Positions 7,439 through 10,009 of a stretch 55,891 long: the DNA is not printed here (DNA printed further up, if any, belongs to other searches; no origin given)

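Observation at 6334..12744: AAA+ ATPase / S8 protease pair with a divergent TIR protein: candidate three-part defence module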

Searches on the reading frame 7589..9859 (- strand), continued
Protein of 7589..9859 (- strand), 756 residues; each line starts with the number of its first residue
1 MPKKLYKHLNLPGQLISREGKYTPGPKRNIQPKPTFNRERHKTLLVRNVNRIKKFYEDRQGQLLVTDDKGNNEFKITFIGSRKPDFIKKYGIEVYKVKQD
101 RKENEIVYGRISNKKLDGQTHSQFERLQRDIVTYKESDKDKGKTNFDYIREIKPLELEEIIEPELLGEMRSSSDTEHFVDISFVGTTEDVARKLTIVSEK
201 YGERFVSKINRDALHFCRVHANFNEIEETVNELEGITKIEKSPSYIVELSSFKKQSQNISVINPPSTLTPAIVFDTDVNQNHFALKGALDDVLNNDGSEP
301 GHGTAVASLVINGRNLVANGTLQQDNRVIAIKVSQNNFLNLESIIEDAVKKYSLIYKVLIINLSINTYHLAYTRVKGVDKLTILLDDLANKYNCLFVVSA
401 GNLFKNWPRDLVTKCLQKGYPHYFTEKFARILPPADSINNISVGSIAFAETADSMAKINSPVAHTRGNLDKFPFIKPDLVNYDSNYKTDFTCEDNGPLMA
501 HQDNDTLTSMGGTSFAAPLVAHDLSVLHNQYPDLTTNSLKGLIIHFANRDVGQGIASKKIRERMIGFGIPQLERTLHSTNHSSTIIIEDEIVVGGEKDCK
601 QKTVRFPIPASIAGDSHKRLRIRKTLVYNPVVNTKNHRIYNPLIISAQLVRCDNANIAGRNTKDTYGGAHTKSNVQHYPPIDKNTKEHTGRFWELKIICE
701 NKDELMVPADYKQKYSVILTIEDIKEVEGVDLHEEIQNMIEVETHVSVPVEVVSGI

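Call 27: find_encoding_contigs(protein=P0141, flank=8000, max_places=2)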
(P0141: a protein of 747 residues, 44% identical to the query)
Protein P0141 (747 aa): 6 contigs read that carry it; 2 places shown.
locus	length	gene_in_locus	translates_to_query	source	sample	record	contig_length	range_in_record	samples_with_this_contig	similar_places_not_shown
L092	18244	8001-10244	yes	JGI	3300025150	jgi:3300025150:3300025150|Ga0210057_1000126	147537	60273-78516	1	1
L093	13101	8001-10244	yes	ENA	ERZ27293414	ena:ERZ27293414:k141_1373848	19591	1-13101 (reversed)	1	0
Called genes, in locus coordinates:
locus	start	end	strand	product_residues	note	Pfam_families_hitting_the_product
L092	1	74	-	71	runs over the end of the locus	PF24717:DUF7672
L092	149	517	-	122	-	-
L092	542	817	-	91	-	-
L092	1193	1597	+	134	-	-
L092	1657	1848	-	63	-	-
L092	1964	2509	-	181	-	-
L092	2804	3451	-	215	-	-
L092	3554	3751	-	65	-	-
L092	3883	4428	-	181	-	PF13302:Acetyltransf_3, PF13420:Acetyltransf_4, PF00583:Acetyltransf_1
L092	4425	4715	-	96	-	PF01541:GIY-YIG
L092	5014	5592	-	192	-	-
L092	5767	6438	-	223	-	PF00226:DnaJ (weak), PF00684:DnaJ_CXXCXGXG (faint)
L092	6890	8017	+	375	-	PF05496:RuvB_N (weak), PF20720:nSTAND3 (weak), PF00004:AAA, PF00910:RNA_helicase (weak)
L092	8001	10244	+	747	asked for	PF00082:Peptidase_S8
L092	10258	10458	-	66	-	-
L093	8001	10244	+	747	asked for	PF00082:Peptidase_S8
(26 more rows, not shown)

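Call 44: search_protein_families(library=phrogs, proteins=[window:7589-9859:-], max_evalue=0.01)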
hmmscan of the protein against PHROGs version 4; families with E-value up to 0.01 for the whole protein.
window:7589-9859:- (756 aa): 2 families
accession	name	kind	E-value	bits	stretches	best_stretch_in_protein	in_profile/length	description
phrog_3964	-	unknown function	1e-65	223.6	1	8-751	6-770/779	-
phrog_3677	-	other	7.3e-10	38.3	1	271-585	599-854/1125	protease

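Call 45: search_protein_families(library=ncbifam, proteins=[window:7589-9859:-], max_evalue=0.01)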
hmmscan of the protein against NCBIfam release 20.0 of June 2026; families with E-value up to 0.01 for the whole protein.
window:7589-9859:- (756 aa): 2 families
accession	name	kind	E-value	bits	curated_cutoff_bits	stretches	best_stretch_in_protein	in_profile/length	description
NF042956.1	IteS_antiphage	equivalog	4.9e-44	150.7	900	1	207-637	192-617/747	S8 family anti-phage peptidase IteS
TIGR03921.1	T7SS_mycosin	equivalog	5.7e-07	29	278.75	1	273-549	19-265/353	type VII secretion-associated serine protease mycosin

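Call 63: find_related_loci(query=A2, collection=viral_contigs, flank=8000)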
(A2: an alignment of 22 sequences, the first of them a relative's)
Query A2 (756 aa) in viral_contigs; peptide patterns used: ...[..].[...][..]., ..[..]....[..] (x = any residue, [..] = any of these).
39 stretches matched a pattern, but none encodes a relative of the query by tblastn (E <= 1e-3).

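Call 75: search_protein_families(library=pfam, proteins=[P0172, P0188, P0166], max_evalue=0.001)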
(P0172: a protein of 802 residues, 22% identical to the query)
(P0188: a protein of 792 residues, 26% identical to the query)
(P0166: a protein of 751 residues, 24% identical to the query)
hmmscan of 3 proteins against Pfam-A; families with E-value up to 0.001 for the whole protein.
P0172 (802 aa): 1 family
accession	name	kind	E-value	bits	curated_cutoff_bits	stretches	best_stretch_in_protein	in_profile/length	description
PF00082.27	Peptidase_S8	-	1.4e-31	110.3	21.8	1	262-612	4-288/288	Subtilase family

P0188 (792 aa): 1 family
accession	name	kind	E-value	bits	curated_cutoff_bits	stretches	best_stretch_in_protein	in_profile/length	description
PF00082.27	Peptidase_S8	-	1.5e-40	139.8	21.8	1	258-599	4-288/288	Subtilase family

P0166 (751 aa): 1 family
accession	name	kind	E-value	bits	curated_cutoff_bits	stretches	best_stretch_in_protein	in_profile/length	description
PF00082.27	Peptidase_S8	-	3.8e-30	105.6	21.8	1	262-550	6-274/288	Subtilase family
